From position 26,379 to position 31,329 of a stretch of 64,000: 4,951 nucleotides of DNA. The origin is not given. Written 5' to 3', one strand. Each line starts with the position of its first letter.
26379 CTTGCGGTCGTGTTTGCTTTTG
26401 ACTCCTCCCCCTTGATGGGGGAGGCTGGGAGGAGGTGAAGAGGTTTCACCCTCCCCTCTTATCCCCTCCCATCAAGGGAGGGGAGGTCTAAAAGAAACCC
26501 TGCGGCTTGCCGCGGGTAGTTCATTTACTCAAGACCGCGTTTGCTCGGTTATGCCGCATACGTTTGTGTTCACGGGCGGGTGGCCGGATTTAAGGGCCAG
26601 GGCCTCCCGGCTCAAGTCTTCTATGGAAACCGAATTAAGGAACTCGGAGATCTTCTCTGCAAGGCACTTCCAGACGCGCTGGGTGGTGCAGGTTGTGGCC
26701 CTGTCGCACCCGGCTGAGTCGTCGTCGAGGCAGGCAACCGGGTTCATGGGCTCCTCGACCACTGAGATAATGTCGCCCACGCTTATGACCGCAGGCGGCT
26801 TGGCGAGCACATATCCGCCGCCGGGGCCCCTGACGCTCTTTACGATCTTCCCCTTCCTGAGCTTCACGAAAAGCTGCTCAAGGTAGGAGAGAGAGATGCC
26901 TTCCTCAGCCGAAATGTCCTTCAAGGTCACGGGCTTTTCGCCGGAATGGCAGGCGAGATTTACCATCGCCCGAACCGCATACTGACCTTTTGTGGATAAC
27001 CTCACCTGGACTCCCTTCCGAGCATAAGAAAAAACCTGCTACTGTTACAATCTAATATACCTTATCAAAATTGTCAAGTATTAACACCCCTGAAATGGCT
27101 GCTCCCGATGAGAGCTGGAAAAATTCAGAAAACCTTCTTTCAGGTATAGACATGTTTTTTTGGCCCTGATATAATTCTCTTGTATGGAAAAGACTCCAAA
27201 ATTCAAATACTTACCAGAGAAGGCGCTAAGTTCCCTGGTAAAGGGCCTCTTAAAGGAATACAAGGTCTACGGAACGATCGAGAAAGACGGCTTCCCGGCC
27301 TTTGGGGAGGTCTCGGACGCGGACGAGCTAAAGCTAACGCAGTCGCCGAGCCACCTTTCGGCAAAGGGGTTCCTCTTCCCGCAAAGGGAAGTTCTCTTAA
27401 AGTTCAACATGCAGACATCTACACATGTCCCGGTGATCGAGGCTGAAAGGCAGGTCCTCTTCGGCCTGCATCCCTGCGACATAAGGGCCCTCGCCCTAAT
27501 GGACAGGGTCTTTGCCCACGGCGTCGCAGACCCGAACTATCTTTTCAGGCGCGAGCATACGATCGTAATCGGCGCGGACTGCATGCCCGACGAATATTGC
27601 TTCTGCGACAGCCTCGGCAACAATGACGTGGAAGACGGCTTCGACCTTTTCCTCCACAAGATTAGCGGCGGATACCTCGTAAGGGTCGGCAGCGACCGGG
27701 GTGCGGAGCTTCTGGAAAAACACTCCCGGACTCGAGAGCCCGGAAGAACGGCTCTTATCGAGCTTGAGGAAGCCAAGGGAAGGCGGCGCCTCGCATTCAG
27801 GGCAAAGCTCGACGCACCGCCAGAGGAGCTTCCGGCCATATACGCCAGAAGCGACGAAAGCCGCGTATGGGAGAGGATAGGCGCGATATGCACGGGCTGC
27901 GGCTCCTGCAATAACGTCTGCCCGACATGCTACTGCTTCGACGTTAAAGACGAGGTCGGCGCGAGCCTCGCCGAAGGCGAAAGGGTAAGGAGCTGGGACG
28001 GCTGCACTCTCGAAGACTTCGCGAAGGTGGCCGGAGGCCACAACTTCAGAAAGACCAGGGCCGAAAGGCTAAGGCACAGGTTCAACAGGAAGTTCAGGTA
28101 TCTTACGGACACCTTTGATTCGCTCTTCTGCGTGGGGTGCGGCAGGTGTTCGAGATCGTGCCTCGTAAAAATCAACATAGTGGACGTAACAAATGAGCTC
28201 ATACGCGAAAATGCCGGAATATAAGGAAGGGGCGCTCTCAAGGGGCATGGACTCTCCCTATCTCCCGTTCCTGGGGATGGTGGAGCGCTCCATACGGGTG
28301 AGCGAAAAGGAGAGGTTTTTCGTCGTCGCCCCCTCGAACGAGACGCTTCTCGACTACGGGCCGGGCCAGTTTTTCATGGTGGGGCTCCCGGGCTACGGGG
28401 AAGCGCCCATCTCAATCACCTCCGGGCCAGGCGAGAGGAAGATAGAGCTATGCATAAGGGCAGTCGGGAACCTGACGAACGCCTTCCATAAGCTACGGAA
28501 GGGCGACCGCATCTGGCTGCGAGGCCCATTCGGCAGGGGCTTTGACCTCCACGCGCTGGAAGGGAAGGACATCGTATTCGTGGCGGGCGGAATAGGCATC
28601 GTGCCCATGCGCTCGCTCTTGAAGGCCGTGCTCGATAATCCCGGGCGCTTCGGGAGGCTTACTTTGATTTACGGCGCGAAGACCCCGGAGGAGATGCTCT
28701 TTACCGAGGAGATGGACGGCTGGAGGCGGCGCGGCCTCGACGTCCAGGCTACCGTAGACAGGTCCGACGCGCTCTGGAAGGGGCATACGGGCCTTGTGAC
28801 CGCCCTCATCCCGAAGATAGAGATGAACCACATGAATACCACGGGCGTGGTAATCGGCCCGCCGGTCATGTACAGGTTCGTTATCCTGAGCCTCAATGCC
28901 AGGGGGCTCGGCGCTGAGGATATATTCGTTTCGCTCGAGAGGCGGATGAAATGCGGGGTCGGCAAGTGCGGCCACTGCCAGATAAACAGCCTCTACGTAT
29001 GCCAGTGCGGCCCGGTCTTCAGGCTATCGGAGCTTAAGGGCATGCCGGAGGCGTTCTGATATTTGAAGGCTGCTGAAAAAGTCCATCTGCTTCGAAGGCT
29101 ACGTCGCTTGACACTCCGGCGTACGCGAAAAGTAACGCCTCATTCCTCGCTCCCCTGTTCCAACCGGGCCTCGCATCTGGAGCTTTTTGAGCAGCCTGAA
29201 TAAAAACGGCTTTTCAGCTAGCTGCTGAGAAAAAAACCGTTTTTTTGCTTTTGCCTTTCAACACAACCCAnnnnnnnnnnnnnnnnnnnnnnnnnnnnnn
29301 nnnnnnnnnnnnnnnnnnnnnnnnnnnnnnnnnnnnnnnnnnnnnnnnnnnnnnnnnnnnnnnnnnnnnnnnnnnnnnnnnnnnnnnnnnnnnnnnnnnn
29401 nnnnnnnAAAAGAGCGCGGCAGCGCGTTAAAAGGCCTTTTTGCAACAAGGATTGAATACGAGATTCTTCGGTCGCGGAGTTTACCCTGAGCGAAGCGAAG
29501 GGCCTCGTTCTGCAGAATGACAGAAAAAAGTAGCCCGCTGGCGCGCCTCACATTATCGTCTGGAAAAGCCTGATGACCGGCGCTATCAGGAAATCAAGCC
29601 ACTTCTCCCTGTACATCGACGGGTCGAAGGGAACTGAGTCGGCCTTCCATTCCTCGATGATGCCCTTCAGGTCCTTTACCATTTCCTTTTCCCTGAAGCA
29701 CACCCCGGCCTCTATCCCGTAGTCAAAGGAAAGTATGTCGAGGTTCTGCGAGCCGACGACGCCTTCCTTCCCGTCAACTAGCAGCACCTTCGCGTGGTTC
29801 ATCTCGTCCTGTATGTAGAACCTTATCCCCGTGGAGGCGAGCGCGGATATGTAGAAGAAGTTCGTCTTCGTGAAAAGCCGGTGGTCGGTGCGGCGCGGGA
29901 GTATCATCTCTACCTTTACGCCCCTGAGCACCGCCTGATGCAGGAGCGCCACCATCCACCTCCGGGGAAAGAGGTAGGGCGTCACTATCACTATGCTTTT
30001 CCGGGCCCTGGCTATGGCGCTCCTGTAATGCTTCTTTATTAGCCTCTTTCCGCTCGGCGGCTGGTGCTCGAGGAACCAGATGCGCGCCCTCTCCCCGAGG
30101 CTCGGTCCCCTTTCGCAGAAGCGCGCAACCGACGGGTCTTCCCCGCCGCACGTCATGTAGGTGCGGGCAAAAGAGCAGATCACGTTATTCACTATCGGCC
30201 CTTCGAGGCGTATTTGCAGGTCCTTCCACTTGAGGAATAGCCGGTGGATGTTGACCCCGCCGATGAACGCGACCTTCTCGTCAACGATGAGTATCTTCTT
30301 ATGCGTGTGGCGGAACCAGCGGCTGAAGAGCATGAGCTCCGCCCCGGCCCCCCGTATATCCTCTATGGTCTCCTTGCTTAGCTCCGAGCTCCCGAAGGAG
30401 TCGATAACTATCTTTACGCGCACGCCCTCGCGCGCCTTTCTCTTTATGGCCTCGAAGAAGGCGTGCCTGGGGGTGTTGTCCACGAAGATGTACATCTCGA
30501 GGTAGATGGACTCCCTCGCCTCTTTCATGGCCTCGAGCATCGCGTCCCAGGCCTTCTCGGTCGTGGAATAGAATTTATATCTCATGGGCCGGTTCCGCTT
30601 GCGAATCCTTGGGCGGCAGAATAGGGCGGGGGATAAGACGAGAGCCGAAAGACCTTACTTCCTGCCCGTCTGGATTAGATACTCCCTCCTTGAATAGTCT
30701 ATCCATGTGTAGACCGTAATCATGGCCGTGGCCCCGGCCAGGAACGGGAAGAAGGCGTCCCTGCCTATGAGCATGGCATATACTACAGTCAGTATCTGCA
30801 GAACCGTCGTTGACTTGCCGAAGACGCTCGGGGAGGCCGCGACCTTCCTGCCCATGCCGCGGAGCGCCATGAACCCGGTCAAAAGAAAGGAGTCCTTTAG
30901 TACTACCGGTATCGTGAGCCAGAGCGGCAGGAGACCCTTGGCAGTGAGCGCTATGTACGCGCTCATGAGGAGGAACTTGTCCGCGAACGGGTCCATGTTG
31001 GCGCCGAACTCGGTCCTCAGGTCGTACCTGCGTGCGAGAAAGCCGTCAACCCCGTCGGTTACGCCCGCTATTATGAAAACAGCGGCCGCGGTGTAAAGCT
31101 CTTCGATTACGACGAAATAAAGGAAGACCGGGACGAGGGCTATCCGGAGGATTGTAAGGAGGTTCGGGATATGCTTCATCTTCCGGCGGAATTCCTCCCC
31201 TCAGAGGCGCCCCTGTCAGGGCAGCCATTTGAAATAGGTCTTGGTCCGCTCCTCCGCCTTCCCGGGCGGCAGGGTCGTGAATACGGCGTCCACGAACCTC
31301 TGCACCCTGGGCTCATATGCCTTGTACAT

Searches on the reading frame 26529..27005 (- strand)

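Call 69: search_protein_families(library=pfam, proteins=[window:26529-27005:-], max_evalue=0.00001)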
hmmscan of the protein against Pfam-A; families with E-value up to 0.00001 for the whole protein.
window:26529-27005:- (158 aa): 1 family
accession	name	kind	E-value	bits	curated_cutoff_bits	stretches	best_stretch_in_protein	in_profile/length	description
PF02082.26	Rrf2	-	5e-40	137.1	30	1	3-133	1-131/132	Iron-dependent Transcriptional regulator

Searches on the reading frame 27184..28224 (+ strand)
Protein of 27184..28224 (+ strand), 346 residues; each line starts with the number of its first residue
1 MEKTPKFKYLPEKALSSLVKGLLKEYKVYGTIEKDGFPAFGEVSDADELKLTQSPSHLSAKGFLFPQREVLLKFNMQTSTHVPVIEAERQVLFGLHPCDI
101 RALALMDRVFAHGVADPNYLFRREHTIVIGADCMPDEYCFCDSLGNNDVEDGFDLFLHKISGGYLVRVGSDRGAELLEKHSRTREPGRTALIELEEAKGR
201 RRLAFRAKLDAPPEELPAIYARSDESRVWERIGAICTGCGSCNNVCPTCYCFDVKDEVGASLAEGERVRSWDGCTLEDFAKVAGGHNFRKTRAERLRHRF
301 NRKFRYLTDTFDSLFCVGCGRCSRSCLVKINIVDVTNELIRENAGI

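Call 69: search_protein_families(library=pfam, proteins=[window:27184-28224:+], max_evalue=0.00001)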
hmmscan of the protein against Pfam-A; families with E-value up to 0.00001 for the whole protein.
window:27184-28224:+ (346 aa): 2 families
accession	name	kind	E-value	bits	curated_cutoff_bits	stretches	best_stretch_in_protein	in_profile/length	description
PF17179.9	Fer4_22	-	2.9e-32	111.8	27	1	236-330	2-95/95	4Fe-4S dicluster domain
PF13237.11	Fer4_10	-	3.4e-06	27.3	25.5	0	234-271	7-40/53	4Fe-4S dicluster domain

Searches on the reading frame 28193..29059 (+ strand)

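Call 69: search_protein_families(library=pfam, proteins=[window:28193-29059:+], max_evalue=0.00001)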
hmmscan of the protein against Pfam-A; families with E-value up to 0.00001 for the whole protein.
window:28193-29059:+ (288 aa): 2 families
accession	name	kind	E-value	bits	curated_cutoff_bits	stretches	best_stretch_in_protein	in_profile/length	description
PF00175.26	NAD_binding_1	-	2.7e-15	57.4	22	1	129-230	1-107/109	Oxidoreductase NAD-binding domain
PF10418.14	DHODB_Fe-S_bind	-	2.7e-09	37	23.9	1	249-281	1-40/41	Iron-sulfur cluster binding domain of dihydroorotate dehydrogenase B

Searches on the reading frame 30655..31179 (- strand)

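Call 69: search_protein_families(library=pfam, proteins=[window:30655-31179:-], max_evalue=0.00001)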
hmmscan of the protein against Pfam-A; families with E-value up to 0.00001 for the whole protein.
window:30655-31179:- (174 aa): 1 family
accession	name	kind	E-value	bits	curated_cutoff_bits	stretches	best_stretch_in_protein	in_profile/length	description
PF01066.26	CDP-OH_P_transf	-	1.3e-32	113.7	22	1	3-147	2-138/152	CDP-alcohol phosphatidyltransferase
